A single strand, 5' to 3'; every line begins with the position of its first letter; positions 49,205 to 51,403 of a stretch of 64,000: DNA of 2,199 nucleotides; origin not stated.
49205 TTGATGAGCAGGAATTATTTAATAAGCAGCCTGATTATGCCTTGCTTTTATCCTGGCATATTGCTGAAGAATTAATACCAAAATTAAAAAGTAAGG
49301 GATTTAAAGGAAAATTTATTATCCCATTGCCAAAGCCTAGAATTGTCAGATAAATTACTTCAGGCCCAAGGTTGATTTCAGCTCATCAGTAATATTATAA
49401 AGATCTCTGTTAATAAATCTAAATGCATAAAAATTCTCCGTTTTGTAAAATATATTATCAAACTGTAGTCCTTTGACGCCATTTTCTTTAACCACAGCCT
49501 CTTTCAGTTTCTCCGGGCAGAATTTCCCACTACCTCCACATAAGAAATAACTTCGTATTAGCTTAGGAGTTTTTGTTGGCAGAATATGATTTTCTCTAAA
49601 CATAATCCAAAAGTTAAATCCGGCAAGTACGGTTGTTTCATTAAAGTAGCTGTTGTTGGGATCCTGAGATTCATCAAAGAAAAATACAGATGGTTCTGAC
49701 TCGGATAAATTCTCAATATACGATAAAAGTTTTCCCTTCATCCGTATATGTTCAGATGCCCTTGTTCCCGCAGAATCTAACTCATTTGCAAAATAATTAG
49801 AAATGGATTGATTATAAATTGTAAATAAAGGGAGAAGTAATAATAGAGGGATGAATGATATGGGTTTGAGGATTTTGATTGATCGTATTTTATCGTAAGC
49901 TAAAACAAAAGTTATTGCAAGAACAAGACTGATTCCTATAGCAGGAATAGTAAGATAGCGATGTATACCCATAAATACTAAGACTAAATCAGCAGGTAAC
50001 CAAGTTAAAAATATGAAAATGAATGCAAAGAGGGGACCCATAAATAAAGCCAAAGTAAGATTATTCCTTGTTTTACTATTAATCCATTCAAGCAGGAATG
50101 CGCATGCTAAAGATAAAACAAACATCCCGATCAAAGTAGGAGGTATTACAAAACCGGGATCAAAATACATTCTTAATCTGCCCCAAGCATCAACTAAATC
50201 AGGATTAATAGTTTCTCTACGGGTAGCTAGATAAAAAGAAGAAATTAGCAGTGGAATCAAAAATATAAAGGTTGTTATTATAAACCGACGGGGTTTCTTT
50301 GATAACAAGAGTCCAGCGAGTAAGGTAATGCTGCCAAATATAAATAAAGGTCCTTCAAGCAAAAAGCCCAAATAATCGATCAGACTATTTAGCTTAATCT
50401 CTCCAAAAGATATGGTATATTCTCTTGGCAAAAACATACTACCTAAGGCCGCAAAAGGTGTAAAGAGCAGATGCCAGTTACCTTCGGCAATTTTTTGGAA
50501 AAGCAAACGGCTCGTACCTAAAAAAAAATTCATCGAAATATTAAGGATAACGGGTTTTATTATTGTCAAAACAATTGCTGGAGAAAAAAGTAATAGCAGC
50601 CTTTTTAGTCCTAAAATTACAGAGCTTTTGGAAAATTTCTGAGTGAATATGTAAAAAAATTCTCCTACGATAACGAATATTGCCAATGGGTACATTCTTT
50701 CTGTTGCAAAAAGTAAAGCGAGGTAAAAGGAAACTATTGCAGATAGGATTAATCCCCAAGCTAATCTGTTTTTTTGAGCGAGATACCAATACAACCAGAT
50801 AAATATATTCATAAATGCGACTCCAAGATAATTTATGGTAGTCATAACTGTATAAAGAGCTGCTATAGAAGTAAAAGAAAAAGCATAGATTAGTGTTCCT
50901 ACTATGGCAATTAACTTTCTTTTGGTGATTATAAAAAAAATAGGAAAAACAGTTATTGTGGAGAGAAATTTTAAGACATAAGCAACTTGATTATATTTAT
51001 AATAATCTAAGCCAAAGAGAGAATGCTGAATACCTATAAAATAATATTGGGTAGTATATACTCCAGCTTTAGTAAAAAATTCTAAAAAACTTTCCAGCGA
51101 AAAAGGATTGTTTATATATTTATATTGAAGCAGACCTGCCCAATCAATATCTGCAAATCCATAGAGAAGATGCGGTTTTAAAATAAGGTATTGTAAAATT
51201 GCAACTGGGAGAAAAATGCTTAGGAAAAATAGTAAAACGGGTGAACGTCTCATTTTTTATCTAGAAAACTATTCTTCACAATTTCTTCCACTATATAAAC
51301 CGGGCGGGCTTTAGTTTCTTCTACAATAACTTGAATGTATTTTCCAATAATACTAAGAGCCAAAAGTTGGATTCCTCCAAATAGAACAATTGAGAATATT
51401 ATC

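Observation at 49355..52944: Translationally coupled methyltransferase - GtrB/ArnC-type GT2 - GT-C unit lacking a recognisable GtrA/ArnEF-type flippase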

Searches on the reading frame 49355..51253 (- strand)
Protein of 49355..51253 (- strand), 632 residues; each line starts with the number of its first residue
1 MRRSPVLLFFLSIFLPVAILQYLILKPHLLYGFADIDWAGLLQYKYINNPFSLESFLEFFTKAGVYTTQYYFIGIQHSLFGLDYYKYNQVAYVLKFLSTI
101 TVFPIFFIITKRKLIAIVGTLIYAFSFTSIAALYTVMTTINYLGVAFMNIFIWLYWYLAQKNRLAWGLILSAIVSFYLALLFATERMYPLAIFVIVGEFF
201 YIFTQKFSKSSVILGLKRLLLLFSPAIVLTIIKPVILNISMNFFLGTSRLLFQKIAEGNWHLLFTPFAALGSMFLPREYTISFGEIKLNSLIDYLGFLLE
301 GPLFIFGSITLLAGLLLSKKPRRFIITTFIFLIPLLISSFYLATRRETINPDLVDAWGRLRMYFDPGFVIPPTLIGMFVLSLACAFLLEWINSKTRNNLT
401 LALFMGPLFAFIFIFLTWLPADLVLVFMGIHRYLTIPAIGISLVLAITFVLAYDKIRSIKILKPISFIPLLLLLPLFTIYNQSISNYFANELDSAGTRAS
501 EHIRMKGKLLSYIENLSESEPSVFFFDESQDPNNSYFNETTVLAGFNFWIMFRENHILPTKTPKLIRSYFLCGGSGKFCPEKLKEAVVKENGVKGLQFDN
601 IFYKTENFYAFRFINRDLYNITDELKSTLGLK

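Call 5: search_protein_families(library=pfam, proteins=[window:49355-51253:-], max_evalue=0.01)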
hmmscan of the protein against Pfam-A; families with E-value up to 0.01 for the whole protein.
window:49355-51253:- (632 aa): 0 families

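Call 10: search_protein_families(library=ncbifam, proteins=[window:49355-51253:-], max_evalue=0.01)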
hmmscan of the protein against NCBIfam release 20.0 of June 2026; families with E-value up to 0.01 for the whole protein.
window:49355-51253:- (632 aa): 0 families

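Call 13: search_solved_structures(query=window:49355-51253:-, max_evalue=10)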
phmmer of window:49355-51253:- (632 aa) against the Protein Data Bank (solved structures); distinct sequences matched with E-value up to 10: 0.

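Call 15: search_solved_structures(query=A1, max_evalue=10, show_alignments=2)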
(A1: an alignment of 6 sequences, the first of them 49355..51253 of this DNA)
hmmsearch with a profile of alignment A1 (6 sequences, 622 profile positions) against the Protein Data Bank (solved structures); distinct sequences matched with E-value up to 10: 0.

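Call 16: find_homologous_proteins(query=window:49355-51253:-, max_evalue=0.001)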
Query window:49355-51253:- (632 aa): 80 proteins with E <= 0.001 among 8000 candidates.
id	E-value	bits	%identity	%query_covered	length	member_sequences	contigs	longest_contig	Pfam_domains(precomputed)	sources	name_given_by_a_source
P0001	0.0e+0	1380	100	100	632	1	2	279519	-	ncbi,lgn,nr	ncbi:hypothetical protein HYW41_02170 [Candidatus Daviesbacteria bacterium]|nr:hypothetical protein 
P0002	0.0e+0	1147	82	100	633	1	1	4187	-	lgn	-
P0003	0.0e+0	1113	79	100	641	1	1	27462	-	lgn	-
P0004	0.0e+0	1110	80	100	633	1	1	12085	-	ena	-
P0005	0.0e+0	1109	80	100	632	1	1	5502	-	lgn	-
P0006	0.0e+0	1094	78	100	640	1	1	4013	-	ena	-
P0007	0.0e+0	1092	78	100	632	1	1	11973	-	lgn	-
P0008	0.0e+0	1092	80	100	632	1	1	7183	-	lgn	-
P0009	0.0e+0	1090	79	100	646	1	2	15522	-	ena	-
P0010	0.0e+0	1089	78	100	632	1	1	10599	-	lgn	-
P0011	0.0e+0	1088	78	100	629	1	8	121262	-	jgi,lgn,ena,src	-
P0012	0.0e+0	1080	78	100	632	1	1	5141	-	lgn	-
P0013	0.0e+0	1077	77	100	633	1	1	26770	-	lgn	-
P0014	0.0e+0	1072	78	100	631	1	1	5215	-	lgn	-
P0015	0.0e+0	1067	76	100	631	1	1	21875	-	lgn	-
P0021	4.3e-259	879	64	99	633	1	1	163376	-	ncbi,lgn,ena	-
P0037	3.8e-140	486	42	97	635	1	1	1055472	-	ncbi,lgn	-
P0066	1.2e-113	399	38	99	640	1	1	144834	-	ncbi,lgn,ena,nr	ncbi:MAG: Uncharacterized protein G01um10147_44 [Microgenomates group bacterium Gr01-1014_7]|nr:MAG:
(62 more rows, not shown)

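Call 29: predict_structure(alignment_id=A2)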
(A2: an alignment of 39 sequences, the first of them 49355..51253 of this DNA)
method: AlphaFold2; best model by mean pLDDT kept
length: 632 residues; sequences in the alignment: 39
mean_pLDDT: 91.5   pTM: 0.90
mean pLDDT of the five models: 91.5, 90.2, 89.7, 89.4, 88.2
residues with pLDDT >= 90: 474; 70-90: 153; 50-70: 5; < 50: 0
segments of 3 or more residues with pLDDT < 50: none
pLDDT, mean of each block of 10 residues (from residue 1): 74 91 91 93 91 90 87 94 94 95 94 95 93 90 96 92 90 95 89 92 90 94 91 79 80 93 95 90 89 96 95 95 97 97 93 84 91 97 96 87 95 93 83 93 97 95 95 93 92 92 95 85 94 93 93 82 88 87 92 91 93 96 94 87
secondary structure, 60 per line:
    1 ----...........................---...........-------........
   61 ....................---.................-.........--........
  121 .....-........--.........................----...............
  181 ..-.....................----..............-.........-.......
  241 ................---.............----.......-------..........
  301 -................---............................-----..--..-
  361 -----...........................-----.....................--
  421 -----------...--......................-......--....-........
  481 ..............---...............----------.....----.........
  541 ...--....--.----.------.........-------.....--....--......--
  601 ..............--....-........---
elements in order: H5-30 H35-45 H53-80 H84-100 H102-110 H113-125 H127-134 H137-161 H166-182 H184-204 H209-222 H224-232 H234-256 H260-272 H277-283 H291-300 H302-317 H321-348 H366-392 H398-418 H437-458 H460-465 H468-471 H473-494 H499-512 E523-527 H532-543 H546-549 E564-567 H568-572 H580-584 E587-590 E593-598 E601-604 E608-614 E617-620 H622-629

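Call 31: fold_search(model_id=the predicted structure, library=pdb)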
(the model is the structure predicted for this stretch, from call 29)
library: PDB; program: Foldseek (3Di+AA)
matches with E <= 10: 143; with E <= 0.001: 3
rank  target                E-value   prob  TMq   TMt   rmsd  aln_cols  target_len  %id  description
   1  5f15                  2.0e-04  1.00  0.23  0.25  16.9       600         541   10  Crystal Structure of ArnT from Cupriavidus metallidurans bound to Undecaprenyl phosphate (released 2016-02-17)
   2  5ezm                  7.2e-04  1.00  0.24  0.26  17.2       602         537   10  Crystal Structure of ArnT from Cupriavidus metallidurans in the apo state (released 2016-02-17)
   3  7zli_A                8.7e-04  1.00  0.36  0.35  16.0       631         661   13  Cryo-EM structure of C-mannosyltransferase CeDPY19, in complex with Dol25-P-Man and bound to CMT2-Fab and anti-Fab nan (released 2023-01-11)
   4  7zlg_A                1.4e-03  1.00  0.35  0.34  15.6       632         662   14  Cryo-EM structure of C-mannosyltransferase CeDPY19, in complex with acceptor peptide and bound to CMT2-Fab and anti-Fa (released 2023-01-11)
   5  7zlh_A                2.0e-03  1.00  0.36  0.35  16.2       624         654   14  Cryo-EM structure of C-mannosyltransferase CeDPY19, in apo state, bound to CMT2-Fab and anti-Fab nanobody (released 2023-01-11)
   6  6s7t_A                3.0e-03  1.00  0.40  0.37  17.4       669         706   12  Cryo-EM structure of human oligosaccharyltransferase complex OST-B (released 2019-12-18)
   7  8b6l_I                3.2e-03  1.00  0.36  0.33  18.3       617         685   13  Subtomogram average of the human Sec61-TRAP-OSTA-translocon (released 2022-12-07)
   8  7e9s_A                1.3e-02  1.00  0.37  0.28  16.8       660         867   12  Archaeal oligosaccharyltransferase AglB from Archaeoglobus fulgidus in complex with an inhibitory peptide and a dolich (released 2021-09-08)
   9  5ogl_A                1.4e-02  1.00  0.41  0.38  16.8       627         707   11  Structure of bacterial oligosaccharyltransferase PglB in complex with an acceptor peptide and an lipid-linked oligosac (released 2017-10-25)
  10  6gxc_A                1.7e-02  1.00  0.42  0.38  16.8       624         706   11  Bacterial oligosaccharyltransferase PglB in complex with an inhibitory peptide and a reactive lipid-linked oligosaccha (released 2018-11-14)
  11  8age_A                1.9e-02  0.99  0.24  0.24  14.9       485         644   10  Structure of yeast oligosaccharylransferase complex with acceptor peptide bound (released 2022-12-07)
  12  5gmy_A                2.0e-02  0.99  0.32  0.25  18.5       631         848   13  Crystal structure of the Archaeoglobus fulgidus oligosaccharyltransferase (O29867_ARCFU) tethered with an acceptor pep (released 2017-02-01)
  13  3wak                  2.2e-02  1.00  0.38  0.29  16.9       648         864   11  Crystal structure of the Archaeoglobus fulgidus oligosaccharyltransferase (O29867_ARCFU) in the apo form (released 2013-10-30)
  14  8agb_A                5.0e-02  0.99  0.27  0.27  18.7       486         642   12  Structure of yeast oligosaccharylransferase complex with lipid-linked oligosaccharide bound (released 2022-12-07)
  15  3waj                  9.7e-02  0.92  0.26  0.21  17.9       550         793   12  Crystal structure of the Archaeoglobus fulgidus oligosaccharyltransferase (O29867_ARCFU) complex with Zn and sulfate (released 2013-10-30)
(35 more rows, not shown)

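Call 64: find_encoding_contigs(protein=P0021, flank=8000, max_places=1)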
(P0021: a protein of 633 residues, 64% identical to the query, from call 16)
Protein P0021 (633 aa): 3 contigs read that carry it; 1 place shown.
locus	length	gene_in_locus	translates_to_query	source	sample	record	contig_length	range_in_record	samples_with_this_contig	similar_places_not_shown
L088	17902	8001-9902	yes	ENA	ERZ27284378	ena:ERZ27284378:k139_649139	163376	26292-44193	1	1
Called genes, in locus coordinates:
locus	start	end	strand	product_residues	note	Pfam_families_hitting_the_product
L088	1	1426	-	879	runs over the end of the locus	-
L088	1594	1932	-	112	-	-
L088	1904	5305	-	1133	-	PF11847:GT-C_AftD (weak)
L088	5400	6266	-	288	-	PF00535:Glycos_transf_2, PF10111:Glyco_tranf_2_2, PF13641:Glyco_tranf_2_3, PF13632:Glyco_trans_2_3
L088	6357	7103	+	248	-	PF13641:Glyco_tranf_2_3 (weak), PF00535:Glycos_transf_2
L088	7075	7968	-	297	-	PF01370:Epimerase, PF04321:RmlD_sub_bind, PF01073:3Beta_HSD, PF16363:GDP_Man_Dehyd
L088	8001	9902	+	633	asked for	-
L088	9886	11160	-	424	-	PF08421:Methyltransf_13, PF13489:Methyltransf_23, PF13847:Methyltransf_31 (faint), PF08242:Methyltransf_12 (weak), PF08484:Methyltransf_14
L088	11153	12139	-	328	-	PF01073:3Beta_HSD, PF01370:Epimerase, PF02719:Polysacc_synt_2 (weak), PF04321:RmlD_sub_bind, PF05368:NmrA (weak), PF07993:NAD_binding_4 (weak), PF13460:NAD_binding_10 (weak), PF16363:GDP_Man_Dehyd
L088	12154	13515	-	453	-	PF03446:NAD_binding_2 (faint), PF03721:UDPG_MGDP_dh_N, PF00984:UDPG_MGDP_dh, PF03720:UDPG_MGDP_dh_C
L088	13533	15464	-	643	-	-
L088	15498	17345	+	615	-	-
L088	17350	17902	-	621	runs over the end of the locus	-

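Call 65: find_encoding_contigs(protein=P0037, flank=8000, max_places=1)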
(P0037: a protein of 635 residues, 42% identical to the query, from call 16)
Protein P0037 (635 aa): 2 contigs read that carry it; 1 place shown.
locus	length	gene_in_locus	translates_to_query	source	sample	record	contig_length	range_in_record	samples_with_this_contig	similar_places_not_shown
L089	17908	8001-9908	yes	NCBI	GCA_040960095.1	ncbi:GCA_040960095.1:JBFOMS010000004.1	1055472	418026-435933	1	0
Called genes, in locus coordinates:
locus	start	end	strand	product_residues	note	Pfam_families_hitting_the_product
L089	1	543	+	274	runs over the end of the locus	PF00535:Glycos_transf_2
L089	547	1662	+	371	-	PF13439:Glyco_transf_4, PF20706:GT4-conflict (weak), PF00534:Glycos_transf_1, PF13692:Glyco_trans_1_4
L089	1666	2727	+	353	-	PF01073:3Beta_HSD (weak), PF01370:Epimerase, PF02719:Polysacc_synt_2, PF04321:RmlD_sub_bind, PF16363:GDP_Man_Dehyd, PF07993:NAD_binding_4 (weak)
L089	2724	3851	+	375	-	PF00106:adh_short, PF01073:3Beta_HSD, PF01370:Epimerase, PF02719:Polysacc_synt_2, PF05368:NmrA, PF07993:NAD_binding_4, PF16363:GDP_Man_Dehyd, PF13460:NAD_binding_10, +2 more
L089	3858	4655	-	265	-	PF00535:Glycos_transf_2 (faint)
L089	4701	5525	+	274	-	PF00535:Glycos_transf_2, PF10111:Glyco_tranf_2_2 (faint), PF13641:Glyco_tranf_2_3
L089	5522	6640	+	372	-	PF13439:Glyco_transf_4, PF13579:Glyco_trans_4_4 (weak), PF20706:GT4-conflict (faint), PF00534:Glycos_transf_1, PF13692:Glyco_trans_1_4, PF13524:Glyco_trans_1_2 (faint)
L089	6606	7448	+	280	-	PF01209:Ubie_methyltran, PF02353:CMAS (weak), PF07021:MetW, PF13489:Methyltransf_23, PF13649:Methyltransf_25, PF13847:Methyltransf_31, PF08241:Methyltransf_11, PF08242:Methyltransf_12, +3 more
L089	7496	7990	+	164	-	-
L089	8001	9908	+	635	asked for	-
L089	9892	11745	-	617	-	-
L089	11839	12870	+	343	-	PF00535:Glycos_transf_2, PF10111:Glyco_tranf_2_2 (faint), PF13641:Glyco_tranf_2_3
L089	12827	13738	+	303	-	PF01073:3Beta_HSD, PF01370:Epimerase, PF04321:RmlD_sub_bind, PF13460:NAD_binding_10 (faint), PF02719:Polysacc_synt_2, PF16363:GDP_Man_Dehyd, PF07993:NAD_binding_4 (weak)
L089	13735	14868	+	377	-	PF13439:Glyco_transf_4, PF13579:Glyco_trans_4_4, PF20706:GT4-conflict, PF00534:Glycos_transf_1, PF13692:Glyco_trans_1_4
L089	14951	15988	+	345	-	PF00852:Glyco_transf_10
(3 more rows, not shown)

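Call 66: find_encoding_contigs(protein=P0066, flank=8000, max_places=1)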
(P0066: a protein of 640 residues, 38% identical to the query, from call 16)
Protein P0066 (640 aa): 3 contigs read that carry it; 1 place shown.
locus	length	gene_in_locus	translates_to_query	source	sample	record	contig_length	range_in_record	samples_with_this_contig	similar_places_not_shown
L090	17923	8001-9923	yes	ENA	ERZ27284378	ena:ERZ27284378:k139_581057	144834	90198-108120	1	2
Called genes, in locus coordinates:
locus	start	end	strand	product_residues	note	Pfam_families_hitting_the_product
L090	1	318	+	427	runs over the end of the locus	PF01943:Polysacc_synt, PF13440:Polysacc_synt_3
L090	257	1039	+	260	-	PF00535:Glycos_transf_2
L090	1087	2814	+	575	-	PF13231:PMT_2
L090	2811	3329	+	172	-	PF08003:Methyltransf_9, PF01209:Ubie_methyltran, PF13489:Methyltransf_23, PF02390:Methyltransf_4 (weak), PF13847:Methyltransf_31, PF08241:Methyltransf_11, PF08242:Methyltransf_12, PF13649:Methyltransf_25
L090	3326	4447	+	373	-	PF13439:Glyco_transf_4, PF13579:Glyco_trans_4_4 (weak), PF20706:GT4-conflict, PF00534:Glycos_transf_1, PF13692:Glyco_trans_1_4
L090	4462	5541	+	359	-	PF01073:3Beta_HSD (weak), PF01370:Epimerase, PF02719:Polysacc_synt_2, PF04321:RmlD_sub_bind, PF16363:GDP_Man_Dehyd, PF07993:NAD_binding_4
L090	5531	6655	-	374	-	PF00106:adh_short, PF01073:3Beta_HSD, PF01370:Epimerase, PF02719:Polysacc_synt_2, PF05368:NmrA, PF07993:NAD_binding_4, PF13460:NAD_binding_10, PF16363:GDP_Man_Dehyd, +2 more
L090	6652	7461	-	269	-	-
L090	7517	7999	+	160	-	PF18915:DUF5667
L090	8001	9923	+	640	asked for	-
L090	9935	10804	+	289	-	PF01370:Epimerase, PF02719:Polysacc_synt_2 (faint), PF04321:RmlD_sub_bind, PF07993:NAD_binding_4, PF01073:3Beta_HSD, PF16363:GDP_Man_Dehyd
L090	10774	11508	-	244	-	PF13641:Glyco_tranf_2_3 (weak), PF00535:Glycos_transf_2, PF13506:Glyco_transf_21 (weak)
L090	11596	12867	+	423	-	PF03721:UDPG_MGDP_dh_N, PF00984:UDPG_MGDP_dh, PF03720:UDPG_MGDP_dh_C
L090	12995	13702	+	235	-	PF13641:Glyco_tranf_2_3, PF00535:Glycos_transf_2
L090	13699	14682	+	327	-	PF01073:3Beta_HSD, PF01370:Epimerase, PF02719:Polysacc_synt_2, PF05368:NmrA, PF07993:NAD_binding_4, PF08659:KR, PF13460:NAD_binding_10, PF16363:GDP_Man_Dehyd, +1 more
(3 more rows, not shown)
